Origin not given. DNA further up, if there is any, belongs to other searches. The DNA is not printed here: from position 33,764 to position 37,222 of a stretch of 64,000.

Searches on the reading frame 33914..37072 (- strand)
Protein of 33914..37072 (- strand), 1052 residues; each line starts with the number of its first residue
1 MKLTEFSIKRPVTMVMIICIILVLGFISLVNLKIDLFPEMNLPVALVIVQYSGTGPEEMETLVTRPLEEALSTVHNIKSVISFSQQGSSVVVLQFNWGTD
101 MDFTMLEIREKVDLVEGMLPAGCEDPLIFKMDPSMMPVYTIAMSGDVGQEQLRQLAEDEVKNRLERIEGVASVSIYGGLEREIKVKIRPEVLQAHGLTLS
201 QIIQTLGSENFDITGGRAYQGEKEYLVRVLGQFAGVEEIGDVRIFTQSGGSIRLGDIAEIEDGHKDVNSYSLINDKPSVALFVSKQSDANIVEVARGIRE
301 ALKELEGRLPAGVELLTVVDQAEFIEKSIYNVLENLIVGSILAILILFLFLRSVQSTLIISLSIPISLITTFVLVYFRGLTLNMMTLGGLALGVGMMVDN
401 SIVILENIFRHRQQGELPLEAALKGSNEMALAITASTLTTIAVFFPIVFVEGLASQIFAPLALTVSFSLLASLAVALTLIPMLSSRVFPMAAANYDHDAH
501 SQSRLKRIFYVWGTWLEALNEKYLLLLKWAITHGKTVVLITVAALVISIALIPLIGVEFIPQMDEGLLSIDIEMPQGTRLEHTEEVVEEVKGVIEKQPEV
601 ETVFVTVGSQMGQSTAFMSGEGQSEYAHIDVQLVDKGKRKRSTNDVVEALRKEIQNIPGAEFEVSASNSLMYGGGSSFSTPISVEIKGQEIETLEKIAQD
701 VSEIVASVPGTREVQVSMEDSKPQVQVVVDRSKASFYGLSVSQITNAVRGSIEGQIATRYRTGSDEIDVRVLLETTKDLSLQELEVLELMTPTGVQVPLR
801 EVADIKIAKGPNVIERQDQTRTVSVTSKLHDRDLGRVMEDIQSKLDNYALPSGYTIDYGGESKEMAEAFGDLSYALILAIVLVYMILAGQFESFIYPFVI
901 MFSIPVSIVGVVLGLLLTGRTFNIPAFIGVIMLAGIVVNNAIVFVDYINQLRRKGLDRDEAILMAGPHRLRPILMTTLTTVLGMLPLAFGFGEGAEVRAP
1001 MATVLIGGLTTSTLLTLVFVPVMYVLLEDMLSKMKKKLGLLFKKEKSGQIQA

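Call 13: search_protein_families(library=ncbifam, proteins=[window:33914-37072:-], max_evalue=0.00001)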
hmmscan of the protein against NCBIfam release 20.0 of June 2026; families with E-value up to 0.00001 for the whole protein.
window:33914-37072:- (1052 aa): 18 families
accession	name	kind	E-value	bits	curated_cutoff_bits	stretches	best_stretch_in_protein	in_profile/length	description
NF033617.1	RND_permease_2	subfamily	1.4e-240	801.2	1250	1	5-1028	2-1008/1009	multidrug efflux RND transporter permease subunit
NF000282.2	RND_permease_1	subfamily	7.3e-170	567.1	1250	1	5-1028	2-1028/1029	multidrug efflux RND transporter permease subunit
TIGR00914.1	2A0601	subfamily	2e-161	539.1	701.45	1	5-1034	7-1042/1051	CusA/CzcA family heavy metal efflux RND transporter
NF007905.0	PRK10614.1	equivalog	3e-155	518.5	1774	1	1-1037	1-1018/1025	multidrug efflux RND transporter permease subunit MdtC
TIGR00915.1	2A0602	subfamily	1.5e-153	513.1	940.35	1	4-1037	2-1038/1050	efflux RND transporter permease subunit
NF007798.0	PRK10503.1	equivalog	4.6e-153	511.2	1584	1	8-1037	17-1032/1040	MdtB/MuxB family multidrug efflux RND transporter permease subunit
NF007133.0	PRK09579.1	equivalog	2.3e-130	436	1763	1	1-1029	1-1004/1017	multidrug efflux RND transporter permease subunit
NF007842.1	PRK10555.1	equivalog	8.4e-107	358.3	1854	1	4-1029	2-1028/1036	multidrug efflux RND transporter permease AcrD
NF007131.0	PRK09577.1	equivalog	3.9e-105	352.6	1768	1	5-1037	3-1032/1045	multidrug efflux RND transporter permease subunit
NF000037.1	RND_perm_OqxB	exception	1.4e-103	347.6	2200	1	1-1035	1-1042/1050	multidrug efflux RND transporter permease subunit OqxB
NF011706.2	PRK15127.1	equivalog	8.8e-93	311.9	2150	1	5-1035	3-1037/1049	multidrug efflux RND transporter permease subunit AcrB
NF009583.0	PRK13024.1-3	subfamily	4.7e-16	58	721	2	328-616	277-547/755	protein translocase subunit SecDF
TIGR00921.1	2A067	subfamily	5.7e-15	54.4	351.9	1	823-1038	141-357/733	hydrophobe/amphiphile efflux-3 (HAE3) family transporter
TIGR00916.1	2A0604s01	subfamily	3.1e-12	46.6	148.6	2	874-1007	94-221/231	SecD/SecF family protein translocase subunit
NF009584.0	PRK13024.1-4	equivalog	6.6e-08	31.4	1171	1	331-473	257-402/759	protein translocase subunit SecDF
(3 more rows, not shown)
